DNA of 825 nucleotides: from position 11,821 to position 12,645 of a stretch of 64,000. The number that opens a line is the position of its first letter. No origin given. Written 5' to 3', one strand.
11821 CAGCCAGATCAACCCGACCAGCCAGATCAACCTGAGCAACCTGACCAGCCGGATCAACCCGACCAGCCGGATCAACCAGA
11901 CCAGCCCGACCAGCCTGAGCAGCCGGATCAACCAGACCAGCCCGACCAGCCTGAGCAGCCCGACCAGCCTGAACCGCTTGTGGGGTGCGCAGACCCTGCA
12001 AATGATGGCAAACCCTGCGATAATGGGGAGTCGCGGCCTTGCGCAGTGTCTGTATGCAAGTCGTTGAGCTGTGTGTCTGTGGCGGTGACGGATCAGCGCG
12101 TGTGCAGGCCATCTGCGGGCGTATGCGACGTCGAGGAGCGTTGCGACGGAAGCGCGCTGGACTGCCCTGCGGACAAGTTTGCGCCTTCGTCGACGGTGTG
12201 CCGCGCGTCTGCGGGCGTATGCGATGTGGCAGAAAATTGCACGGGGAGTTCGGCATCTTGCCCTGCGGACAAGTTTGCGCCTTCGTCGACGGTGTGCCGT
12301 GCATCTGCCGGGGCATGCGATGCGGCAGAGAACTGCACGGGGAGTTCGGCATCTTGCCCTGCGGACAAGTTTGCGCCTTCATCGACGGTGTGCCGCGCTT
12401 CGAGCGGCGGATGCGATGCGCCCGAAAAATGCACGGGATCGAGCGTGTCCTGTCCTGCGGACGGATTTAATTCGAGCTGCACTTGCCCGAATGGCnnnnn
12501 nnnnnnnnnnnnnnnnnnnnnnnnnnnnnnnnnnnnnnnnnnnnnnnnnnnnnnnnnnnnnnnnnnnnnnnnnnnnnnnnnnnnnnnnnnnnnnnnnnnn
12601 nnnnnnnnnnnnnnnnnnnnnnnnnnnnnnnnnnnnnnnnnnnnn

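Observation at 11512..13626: Mosaic secreted protein: ~50x DQP spacer, disintegrin-like repeats, and a low-GC C-terminal module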

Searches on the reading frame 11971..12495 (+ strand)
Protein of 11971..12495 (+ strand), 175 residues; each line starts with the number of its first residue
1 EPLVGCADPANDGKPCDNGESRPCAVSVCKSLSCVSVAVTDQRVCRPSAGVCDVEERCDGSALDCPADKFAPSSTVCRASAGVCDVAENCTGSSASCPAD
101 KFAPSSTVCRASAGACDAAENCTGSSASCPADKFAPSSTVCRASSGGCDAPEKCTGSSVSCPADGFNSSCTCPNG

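Call 56: predict_structure(alignment_id=A2)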
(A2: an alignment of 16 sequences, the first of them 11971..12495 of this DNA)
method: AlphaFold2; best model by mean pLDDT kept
length: 175 residues; sequences in the alignment: 16
mean_pLDDT: 50.9   pTM: 0.34
mean pLDDT of the five models: 50.9, 48.5, 46.1, 42.0, 39.9
residues with pLDDT >= 90: 13; 70-90: 32; 50-70: 13; < 50: 117
segments of 3 or more residues with pLDDT < 50: 49-54, 68-175
pLDDT, mean of each block of 10 residues (from residue 1): 72 86 87 88 57 60 62 31 35 36 34 32 32 36 43 39 41 41
secondary structure, 60 per line:
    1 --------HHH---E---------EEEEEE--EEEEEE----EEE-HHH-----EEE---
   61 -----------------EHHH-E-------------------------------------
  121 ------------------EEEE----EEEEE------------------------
elements in order: E25-30 E33-38 E43-45 E55-57 E139-142 E147-151

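Call 67: find_homologous_proteins(query=window:11971-12477:+, max_evalue=0.001)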
Query window:11971-12477:+ (169 aa): 325 proteins with E <= 0.001 among 1587 candidates; the best 120 are listed.
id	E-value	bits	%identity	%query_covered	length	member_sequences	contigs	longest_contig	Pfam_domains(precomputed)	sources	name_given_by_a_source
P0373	2.5e-54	202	53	91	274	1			PF00200.29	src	-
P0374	1.7e-51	193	60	67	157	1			PF00200.29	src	-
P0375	2.9e-51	192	62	66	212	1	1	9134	PF00200.29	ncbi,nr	ncbi:MAG: hypothetical protein JXB32_23735, partial [Deltaproteobacteria bacterium]|nr:hypothetical 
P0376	1.5e-49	187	52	81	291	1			PF00200.29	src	-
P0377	3.0e-49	186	40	93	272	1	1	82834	PF00200.29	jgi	jgi:hypothetical protein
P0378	4.1e-47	179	44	91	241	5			PF00200.29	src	-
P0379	8.5e-47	178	54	80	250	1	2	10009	PF00200.29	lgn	-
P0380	3.2e-44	169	49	83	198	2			PF00200.29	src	-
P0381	2.7e-43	166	45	86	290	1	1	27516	PF00526.24,PF00200.29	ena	-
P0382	3.9e-43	166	56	89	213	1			PF00200.29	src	-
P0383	6.2e-43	165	63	66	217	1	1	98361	PF00200.29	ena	-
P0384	1.6e-42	164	55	86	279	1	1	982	PF00200.29,PF18203.7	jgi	jgi:hypothetical protein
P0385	1.7e-42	164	57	62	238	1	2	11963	PF00200.29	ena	-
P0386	4.1e-42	162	42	71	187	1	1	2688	PF00200.29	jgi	-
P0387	2.4e-39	153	46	72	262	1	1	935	PF00200.29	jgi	-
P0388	2.5e-39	153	45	81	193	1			PF00200.29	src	-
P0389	6.3e-39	152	60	72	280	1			PF00200.29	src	-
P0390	2.7e-38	150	58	71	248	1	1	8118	PF07691.18,PF00200.29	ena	-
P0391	4.4e-38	149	51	73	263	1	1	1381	PF00200.29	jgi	jgi:hypothetical protein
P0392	1.3e-37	148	58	75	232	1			PF00200.29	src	-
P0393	2.5e-37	147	44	69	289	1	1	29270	PF00200.29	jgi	jgi:hypothetical protein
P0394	4.3e-37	146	66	66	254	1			PF00200.29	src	-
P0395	5.7e-37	146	58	72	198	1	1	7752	PF00200.29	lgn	-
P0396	8.0e-37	145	54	69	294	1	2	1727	PF00200.29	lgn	-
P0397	1.3e-36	145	70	67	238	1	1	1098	PF00200.29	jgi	jgi:hypothetical protein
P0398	2.4e-36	144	55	71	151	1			PF00200.29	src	-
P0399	2.6e-36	144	57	72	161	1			PF00200.29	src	-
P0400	4.6e-36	143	52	88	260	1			PF00200.29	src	-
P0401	7.8e-36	142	61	63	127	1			PF00200.29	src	-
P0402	3.7e-34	137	68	67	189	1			PF00200.29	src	-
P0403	4.8e-34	136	50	86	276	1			PF00200.29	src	-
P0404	5.9e-34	136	52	69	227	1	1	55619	PF00200.29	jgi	jgi:hypothetical protein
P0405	6.6e-34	136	49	86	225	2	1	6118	PF00200.29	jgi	jgi:hypothetical protein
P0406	9.5e-34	135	48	72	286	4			PF00200.29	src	-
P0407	9.7e-34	135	64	70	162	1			PF00200.29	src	-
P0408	2.0e-33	134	44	79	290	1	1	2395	PF13948.12,PF00200.29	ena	-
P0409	2.9e-33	134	48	69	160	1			PF00200.29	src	-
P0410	4.2e-33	133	61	68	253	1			PF00200.29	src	-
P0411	2.2e-32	131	47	75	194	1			PF00200.29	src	-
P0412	2.2e-32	131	48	72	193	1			PF00200.29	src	-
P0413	2.5e-32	131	54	73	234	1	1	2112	PF00200.29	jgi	jgi:hypothetical protein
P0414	7.2e-32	129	48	66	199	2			PF00200.29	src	-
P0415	1.1e-31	129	55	72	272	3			PF00200.29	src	-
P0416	1.1e-31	129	62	72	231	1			PF00200.29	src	-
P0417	1.1e-31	128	42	76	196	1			PF00200.29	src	-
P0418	1.3e-31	128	59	78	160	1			PF00200.29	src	-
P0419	1.6e-31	128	60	71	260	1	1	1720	PF00200.29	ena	-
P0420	2.5e-31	127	61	66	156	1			PF00200.29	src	-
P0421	2.6e-31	127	64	63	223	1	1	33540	PF00200.29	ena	-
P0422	4.3e-31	127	54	70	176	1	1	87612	PF00200.29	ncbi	ncbi:MAG: hypothetical protein R3A52_22670 [Polyangiales bacterium]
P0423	5.2e-31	126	48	63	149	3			PF00200.29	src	-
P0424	8.4e-31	126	55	69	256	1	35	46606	PF00200.29,PF18203.7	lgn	-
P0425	1.0e-30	125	53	67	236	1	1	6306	PF00200.29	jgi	jgi:uncharacterized protein (TIGR03382 family)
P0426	1.2e-30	125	48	60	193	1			PF00200.29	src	-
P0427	1.4e-30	125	57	86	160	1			PF00200.29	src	-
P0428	1.5e-30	125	47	77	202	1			PF00200.29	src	-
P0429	1.9e-30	124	54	77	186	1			PF00200.29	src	-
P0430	3.9e-30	123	57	69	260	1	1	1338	PF00200.29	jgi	jgi:hypothetical protein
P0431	5.9e-30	123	63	71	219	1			PF13948.12,PF00200.29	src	-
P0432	8.9e-30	122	52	93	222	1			PF00200.29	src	-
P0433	9.1e-30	122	55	71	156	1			PF00200.29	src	-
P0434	1.3e-29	122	50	59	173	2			PF00200.29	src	-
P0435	1.4e-29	122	53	74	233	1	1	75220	PF00200.29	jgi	jgi:hypothetical protein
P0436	1.4e-29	122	45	67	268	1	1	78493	PF00200.29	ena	-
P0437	1.9e-29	121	60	72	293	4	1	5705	PF00200.29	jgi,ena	jgi:hypothetical protein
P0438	2.1e-29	121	42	78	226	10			PF00200.29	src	-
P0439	2.2e-29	121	42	90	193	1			PF00200.29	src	-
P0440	3.2e-29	120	47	62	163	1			PF00200.29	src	-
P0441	6.5e-29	119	53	69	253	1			PF00200.29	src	-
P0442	7.8e-29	119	64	62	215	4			PF00200.29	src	-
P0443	8.3e-29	119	62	62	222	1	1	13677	PF00200.29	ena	-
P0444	1.2e-28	119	44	71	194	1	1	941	PF00200.29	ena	-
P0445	1.3e-28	119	58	68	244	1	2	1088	PF00200.29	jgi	jgi:hypothetical protein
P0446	3.8e-28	117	61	64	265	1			PF00200.29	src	-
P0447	4.9e-28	117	49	70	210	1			PF00200.29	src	-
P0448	9.4e-28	116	53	71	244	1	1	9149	PF00200.29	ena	-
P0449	1.2e-27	115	47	63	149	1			PF00200.29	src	-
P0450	3.2e-27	114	53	70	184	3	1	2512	PF00200.29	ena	-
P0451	3.3e-27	114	52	66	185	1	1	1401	PF00200.29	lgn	-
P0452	3.7e-27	114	66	55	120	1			PF00200.29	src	-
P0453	4.2e-27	114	55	62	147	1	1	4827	PF00200.29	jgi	-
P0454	1.2e-26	112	50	75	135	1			PF00200.29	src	-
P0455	1.5e-26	112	62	72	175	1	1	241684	PF00200.29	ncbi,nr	ncbi:MAG: hypothetical protein M5U28_02450 [Sandaracinaceae bacterium]|nr:hypothetical protein [Sand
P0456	1.7e-26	112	71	57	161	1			PF00200.29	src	-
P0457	3.2e-26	111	44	82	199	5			PF00200.29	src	-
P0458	4.6e-26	110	51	80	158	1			PF00200.29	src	-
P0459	5.5e-26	110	55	80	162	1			PF00200.29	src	-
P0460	5.9e-26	110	56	61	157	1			PF00200.29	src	-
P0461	6.8e-26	110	62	56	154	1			PF00200.29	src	-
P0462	9.8e-26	109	57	68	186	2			PF00200.29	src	-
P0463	2.2e-25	108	46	92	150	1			PF00200.29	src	-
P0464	2.3e-25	108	53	70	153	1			PF00200.29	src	-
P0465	2.9e-25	108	51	71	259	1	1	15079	PF00200.29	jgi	jgi:hypothetical protein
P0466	3.3e-25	107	50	70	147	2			PF00200.29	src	-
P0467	3.8e-25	107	53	54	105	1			PF00200.29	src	-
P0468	5.2e-25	107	46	71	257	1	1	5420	PF00200.29,PF16640.12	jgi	jgi:hypothetical protein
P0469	5.4e-25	107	62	61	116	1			PF00200.29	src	-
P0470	7.4e-25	106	52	68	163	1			PF00200.29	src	-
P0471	7.6e-25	106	67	51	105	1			PF00200.29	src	-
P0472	1.1e-24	106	48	92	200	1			PF00200.29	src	-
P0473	1.1e-24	106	52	73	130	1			PF00200.29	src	-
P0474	1.7e-24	105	57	68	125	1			PF00200.29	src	-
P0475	2.0e-24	105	69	49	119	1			PF00200.29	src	-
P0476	3.3e-24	104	55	77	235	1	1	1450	PF00200.29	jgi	jgi:hypothetical protein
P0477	4.4e-24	104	63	57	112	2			PF00200.29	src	-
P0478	5.0e-24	104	60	54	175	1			PF00200.29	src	-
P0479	5.3e-24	103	60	66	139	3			PF00200.29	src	-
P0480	6.2e-24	103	55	66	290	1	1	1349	PF00200.29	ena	-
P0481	6.3e-24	103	53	63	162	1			PF00200.29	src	-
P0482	8.9e-24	103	66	49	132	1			PF00200.29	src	-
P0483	9.7e-24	103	40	73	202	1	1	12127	PF00200.29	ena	-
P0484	1.2e-23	102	63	59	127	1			PF00200.29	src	-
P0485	1.3e-23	102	56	58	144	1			PF00200.29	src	-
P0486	1.4e-23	102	47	51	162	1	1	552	PF00200.29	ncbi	ncbi:hypothetical protein THRCLA_23221, partial [Thraustotheca clavata]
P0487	1.6e-23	102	55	70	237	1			PF00200.29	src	-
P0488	2.0e-23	102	59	54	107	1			PF00200.29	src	-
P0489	2.4e-23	101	65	50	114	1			PF21299.3,PF00200.29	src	-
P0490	2.6e-23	101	60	60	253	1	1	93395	PF00200.29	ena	-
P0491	5.1e-23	100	51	72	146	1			PF00200.29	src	-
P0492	5.7e-23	100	62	54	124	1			PF00200.29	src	-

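Call 72: search_solved_structures(query=window:11971-12495:+, max_evalue=1, show_alignments=3)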
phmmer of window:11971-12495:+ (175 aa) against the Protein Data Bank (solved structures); distinct sequences matched with E-value up to 1: 6.
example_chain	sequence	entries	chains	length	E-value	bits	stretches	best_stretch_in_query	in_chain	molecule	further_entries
3dsl_A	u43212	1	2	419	1.4e-05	28.8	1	59-148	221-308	Zinc metalloproteinase-disintegrin bothropasin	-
3hdb_A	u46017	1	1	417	2.1e-05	28.2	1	75-148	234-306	AAHIV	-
2dw0_A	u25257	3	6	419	2.3e-05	28.1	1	60-148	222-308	Catrocollastatin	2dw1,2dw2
2e3x_A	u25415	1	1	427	0.0029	21.2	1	45-117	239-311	Coagulation factor X-activating enzyme heavy chain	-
3k7l_A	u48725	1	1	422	0.0052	20.4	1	53-149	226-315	Atragin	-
9clp_A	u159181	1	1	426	0.012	19.2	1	48-141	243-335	Zinc metalloproteinase-disintegrin-like ecarin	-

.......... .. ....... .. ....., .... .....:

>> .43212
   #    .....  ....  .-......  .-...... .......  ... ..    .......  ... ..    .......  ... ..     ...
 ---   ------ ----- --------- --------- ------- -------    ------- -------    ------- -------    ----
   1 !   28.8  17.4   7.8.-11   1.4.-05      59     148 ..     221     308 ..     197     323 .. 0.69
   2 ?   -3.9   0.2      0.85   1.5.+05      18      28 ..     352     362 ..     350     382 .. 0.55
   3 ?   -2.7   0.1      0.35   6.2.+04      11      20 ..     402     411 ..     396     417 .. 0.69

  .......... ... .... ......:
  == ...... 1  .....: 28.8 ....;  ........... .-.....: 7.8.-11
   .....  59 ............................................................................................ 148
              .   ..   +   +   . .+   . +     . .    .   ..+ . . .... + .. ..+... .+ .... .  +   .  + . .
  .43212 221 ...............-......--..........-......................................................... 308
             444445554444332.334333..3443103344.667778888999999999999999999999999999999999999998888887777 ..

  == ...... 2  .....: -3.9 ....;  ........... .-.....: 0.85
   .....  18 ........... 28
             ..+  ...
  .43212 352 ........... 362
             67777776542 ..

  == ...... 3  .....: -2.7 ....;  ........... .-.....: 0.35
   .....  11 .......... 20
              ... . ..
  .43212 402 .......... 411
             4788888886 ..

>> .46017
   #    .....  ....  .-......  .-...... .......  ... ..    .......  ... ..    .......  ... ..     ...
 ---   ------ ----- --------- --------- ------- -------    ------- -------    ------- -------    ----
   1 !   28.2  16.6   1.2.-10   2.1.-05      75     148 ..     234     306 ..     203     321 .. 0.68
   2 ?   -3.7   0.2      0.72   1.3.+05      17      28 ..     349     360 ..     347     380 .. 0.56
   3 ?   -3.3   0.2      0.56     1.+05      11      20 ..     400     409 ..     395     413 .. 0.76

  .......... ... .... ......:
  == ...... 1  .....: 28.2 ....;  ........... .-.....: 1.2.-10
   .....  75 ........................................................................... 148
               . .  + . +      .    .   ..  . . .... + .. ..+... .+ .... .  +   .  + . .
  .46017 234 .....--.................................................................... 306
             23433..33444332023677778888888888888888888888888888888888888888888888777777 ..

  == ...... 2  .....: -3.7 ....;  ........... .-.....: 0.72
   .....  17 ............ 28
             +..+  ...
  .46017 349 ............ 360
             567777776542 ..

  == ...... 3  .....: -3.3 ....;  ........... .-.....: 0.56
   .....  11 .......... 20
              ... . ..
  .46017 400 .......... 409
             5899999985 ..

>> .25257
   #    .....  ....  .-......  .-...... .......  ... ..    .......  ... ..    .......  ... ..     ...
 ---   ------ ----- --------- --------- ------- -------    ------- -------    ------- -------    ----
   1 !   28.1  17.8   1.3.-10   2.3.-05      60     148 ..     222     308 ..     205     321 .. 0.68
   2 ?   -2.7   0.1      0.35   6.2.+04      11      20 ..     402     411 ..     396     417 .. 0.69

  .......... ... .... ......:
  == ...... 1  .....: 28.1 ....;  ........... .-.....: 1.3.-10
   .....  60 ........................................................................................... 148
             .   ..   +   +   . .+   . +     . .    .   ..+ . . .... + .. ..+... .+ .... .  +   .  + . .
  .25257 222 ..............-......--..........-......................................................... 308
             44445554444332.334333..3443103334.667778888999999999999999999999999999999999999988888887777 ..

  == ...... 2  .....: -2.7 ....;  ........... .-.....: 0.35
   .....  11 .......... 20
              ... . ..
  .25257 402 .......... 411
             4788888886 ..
